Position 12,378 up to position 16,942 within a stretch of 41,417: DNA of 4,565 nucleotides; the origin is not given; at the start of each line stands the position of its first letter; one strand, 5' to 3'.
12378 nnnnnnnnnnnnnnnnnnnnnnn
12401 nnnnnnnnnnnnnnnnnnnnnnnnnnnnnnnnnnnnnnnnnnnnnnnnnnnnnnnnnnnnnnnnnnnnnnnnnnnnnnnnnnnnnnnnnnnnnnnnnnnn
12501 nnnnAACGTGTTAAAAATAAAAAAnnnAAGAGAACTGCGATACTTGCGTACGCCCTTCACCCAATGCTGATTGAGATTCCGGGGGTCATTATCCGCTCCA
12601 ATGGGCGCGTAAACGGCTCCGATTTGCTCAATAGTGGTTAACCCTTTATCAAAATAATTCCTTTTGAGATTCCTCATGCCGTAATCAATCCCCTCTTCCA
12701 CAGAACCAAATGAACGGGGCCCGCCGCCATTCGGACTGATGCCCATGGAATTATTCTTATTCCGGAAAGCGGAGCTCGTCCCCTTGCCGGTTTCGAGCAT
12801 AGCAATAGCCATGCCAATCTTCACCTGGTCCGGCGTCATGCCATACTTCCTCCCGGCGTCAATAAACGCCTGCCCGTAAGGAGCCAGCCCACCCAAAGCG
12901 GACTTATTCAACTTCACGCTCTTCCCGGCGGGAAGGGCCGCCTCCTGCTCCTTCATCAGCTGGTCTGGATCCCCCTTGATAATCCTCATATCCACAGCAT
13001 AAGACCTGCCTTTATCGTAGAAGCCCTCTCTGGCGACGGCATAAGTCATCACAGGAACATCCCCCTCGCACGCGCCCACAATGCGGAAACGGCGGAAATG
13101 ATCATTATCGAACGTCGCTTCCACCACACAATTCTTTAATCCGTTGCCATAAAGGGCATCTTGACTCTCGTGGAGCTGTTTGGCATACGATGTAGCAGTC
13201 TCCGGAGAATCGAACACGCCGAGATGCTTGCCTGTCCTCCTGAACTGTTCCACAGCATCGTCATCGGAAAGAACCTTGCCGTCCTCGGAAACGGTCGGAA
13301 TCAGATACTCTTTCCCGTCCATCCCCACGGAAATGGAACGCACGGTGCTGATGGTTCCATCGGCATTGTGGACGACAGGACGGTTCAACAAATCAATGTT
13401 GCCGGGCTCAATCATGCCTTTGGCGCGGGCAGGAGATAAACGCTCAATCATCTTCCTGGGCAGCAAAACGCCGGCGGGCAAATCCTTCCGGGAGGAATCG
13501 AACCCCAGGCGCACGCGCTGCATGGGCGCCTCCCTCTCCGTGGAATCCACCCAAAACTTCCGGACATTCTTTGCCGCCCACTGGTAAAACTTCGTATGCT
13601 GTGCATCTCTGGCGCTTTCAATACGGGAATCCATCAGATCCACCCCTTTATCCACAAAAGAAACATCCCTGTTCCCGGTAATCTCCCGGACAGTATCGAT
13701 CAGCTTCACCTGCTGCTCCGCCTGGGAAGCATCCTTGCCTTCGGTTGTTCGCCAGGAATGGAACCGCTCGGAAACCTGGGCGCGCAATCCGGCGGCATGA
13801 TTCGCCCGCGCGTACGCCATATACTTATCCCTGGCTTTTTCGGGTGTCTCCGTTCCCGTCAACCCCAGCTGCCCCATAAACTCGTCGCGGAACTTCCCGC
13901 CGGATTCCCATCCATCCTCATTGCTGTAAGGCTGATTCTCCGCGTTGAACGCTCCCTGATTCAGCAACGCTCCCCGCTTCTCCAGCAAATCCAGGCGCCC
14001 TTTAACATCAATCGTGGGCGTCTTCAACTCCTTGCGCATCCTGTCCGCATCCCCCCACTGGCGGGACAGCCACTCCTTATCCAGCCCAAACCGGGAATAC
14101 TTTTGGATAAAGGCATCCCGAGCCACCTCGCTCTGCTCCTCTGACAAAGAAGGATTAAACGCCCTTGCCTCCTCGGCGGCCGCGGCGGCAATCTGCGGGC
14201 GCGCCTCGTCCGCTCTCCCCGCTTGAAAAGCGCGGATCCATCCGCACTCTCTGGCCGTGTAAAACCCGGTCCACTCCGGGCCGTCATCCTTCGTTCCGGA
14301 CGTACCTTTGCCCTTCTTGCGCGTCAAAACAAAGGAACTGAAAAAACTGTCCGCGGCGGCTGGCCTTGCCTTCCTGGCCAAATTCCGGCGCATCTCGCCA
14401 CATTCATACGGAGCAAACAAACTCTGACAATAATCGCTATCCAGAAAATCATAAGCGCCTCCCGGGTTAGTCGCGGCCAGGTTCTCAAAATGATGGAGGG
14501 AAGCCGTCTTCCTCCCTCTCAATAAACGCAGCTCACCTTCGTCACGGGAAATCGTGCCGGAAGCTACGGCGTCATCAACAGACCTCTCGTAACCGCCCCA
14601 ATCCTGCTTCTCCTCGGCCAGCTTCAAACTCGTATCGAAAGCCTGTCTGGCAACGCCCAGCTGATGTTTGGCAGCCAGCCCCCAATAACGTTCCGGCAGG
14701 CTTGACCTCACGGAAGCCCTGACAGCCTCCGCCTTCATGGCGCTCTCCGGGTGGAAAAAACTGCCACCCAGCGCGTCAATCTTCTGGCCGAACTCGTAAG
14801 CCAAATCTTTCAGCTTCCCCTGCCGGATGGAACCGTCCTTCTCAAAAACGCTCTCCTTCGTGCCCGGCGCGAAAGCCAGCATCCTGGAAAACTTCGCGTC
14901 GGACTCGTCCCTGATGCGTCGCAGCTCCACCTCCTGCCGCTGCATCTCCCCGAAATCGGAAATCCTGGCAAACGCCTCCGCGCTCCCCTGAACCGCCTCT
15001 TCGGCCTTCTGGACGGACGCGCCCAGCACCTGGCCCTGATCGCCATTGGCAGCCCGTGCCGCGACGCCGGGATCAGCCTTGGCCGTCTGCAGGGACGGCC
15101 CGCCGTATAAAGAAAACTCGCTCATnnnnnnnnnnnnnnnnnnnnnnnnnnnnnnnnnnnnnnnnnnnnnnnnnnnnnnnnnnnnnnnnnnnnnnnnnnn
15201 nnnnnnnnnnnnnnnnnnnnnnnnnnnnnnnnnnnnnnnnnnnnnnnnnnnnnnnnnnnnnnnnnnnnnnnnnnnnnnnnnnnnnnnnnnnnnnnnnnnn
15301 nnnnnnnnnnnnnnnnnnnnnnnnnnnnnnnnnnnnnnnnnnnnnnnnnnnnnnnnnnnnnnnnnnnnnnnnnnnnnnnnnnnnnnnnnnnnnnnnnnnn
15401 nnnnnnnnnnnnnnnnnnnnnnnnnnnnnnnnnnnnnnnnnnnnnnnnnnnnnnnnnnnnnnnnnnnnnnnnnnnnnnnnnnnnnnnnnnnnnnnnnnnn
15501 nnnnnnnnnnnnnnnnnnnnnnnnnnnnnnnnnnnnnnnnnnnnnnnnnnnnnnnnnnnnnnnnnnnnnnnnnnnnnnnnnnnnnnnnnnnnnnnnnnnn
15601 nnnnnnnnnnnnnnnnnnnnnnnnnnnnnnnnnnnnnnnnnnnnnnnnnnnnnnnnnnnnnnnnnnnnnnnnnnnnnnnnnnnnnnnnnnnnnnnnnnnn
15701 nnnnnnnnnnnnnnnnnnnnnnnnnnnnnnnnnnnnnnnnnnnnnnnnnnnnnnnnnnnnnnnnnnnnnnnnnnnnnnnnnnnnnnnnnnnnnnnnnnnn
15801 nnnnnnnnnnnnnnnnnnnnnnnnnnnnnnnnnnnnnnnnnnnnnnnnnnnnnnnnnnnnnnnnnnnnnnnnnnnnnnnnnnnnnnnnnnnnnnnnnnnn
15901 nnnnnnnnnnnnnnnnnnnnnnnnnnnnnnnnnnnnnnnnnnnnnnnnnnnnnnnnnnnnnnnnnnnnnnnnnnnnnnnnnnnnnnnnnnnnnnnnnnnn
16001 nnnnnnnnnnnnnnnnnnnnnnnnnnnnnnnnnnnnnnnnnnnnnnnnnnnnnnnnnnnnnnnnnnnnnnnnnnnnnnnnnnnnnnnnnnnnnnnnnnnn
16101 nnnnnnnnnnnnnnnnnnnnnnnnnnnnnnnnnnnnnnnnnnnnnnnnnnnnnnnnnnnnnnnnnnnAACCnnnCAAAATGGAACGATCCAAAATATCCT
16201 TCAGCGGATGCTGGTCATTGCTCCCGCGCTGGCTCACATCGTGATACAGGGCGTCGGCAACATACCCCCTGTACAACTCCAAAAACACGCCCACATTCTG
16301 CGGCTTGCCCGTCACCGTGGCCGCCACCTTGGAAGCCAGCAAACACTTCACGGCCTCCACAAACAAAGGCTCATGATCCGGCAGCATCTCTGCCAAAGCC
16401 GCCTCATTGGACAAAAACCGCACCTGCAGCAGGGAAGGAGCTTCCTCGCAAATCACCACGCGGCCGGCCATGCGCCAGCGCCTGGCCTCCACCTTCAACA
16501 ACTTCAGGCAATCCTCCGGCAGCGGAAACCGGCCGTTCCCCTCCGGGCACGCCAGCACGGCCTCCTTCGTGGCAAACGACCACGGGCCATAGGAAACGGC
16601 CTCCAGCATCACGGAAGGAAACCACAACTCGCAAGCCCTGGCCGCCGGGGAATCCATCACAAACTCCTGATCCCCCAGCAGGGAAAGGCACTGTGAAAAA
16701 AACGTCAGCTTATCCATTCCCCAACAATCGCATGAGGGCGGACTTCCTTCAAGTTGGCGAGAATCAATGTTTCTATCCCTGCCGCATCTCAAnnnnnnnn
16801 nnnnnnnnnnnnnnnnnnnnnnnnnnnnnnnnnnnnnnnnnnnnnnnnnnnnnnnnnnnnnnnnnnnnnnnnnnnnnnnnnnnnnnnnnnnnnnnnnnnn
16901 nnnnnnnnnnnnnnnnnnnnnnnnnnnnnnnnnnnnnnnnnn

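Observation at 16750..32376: Five copies of a conserved ~33-bp element at fixed distance upstream of late genes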

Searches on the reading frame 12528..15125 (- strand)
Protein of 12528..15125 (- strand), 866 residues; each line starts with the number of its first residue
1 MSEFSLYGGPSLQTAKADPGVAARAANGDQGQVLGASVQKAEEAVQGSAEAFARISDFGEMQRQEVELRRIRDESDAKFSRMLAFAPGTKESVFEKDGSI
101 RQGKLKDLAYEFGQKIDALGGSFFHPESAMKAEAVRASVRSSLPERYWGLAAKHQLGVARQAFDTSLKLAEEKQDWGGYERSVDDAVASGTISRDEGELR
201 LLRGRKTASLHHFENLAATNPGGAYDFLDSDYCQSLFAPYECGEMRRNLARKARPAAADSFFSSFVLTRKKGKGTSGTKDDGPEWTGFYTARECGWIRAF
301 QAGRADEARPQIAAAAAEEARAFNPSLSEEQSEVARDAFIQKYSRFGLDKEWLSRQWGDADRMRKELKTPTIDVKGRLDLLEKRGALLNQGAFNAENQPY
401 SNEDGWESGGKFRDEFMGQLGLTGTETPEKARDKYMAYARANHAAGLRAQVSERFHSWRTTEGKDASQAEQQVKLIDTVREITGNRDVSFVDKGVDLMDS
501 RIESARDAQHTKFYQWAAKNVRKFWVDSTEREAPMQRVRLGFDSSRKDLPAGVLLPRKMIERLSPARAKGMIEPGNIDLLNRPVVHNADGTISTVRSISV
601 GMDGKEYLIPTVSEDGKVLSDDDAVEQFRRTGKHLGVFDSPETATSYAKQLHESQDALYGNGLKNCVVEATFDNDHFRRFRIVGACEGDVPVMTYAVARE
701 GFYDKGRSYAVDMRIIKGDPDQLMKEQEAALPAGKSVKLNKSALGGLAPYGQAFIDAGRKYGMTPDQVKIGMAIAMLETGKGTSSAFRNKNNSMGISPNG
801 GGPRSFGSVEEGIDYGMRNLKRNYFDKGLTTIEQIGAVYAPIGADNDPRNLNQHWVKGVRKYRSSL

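Call 15: search_protein_families(library=pfam, max_evalue=0.01, proteins=[window:12528-15125:-])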
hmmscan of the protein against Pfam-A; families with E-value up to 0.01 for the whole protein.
window:12528-15125:- (866 aa): 1 family
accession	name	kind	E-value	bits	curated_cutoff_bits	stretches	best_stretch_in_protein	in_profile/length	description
PF01832.25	Glucosaminidase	-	1.1e-06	29.8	30.2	1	752-823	2-82/123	Mannosyl-glycoprotein endo-beta-N-acetylglucosaminidase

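Call 71: search_protein_families(library=phrogs, max_evalue=0.001, proteins=[window:12528-15125:-])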
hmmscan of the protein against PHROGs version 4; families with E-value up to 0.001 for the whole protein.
window:12528-15125:- (866 aa): 2 families
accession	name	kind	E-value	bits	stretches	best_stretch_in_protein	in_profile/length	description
phrog_25820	-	lysis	3e-05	24.6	1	734-846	130-238/265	endolysin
phrog_10341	-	lysis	3.3e-05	23.9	1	751-834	408-492/577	endolysin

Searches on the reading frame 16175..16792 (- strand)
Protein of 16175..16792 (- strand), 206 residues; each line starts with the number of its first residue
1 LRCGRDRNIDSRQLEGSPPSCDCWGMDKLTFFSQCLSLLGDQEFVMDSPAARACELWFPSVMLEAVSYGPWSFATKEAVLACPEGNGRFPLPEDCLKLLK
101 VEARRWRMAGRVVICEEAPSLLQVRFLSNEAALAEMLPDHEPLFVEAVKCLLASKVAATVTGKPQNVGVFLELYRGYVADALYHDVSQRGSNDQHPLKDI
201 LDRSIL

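Call 15: search_protein_families(library=pfam, max_evalue=0.01, proteins=[window:16175-16792:-])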
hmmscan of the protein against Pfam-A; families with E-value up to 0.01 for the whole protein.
window:16175-16792:- (206 aa): 0 families

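Call 59: search_protein_families(library=phrogs, max_evalue=0.001, proteins=[window:16175-16717:-])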
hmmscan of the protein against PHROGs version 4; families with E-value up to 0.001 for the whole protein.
window:16175-16717:- (181 aa): 1 family
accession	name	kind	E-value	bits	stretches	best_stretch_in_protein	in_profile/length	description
phrog_394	-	tail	3.9e-19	69.9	1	3-171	4-181/190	tail protein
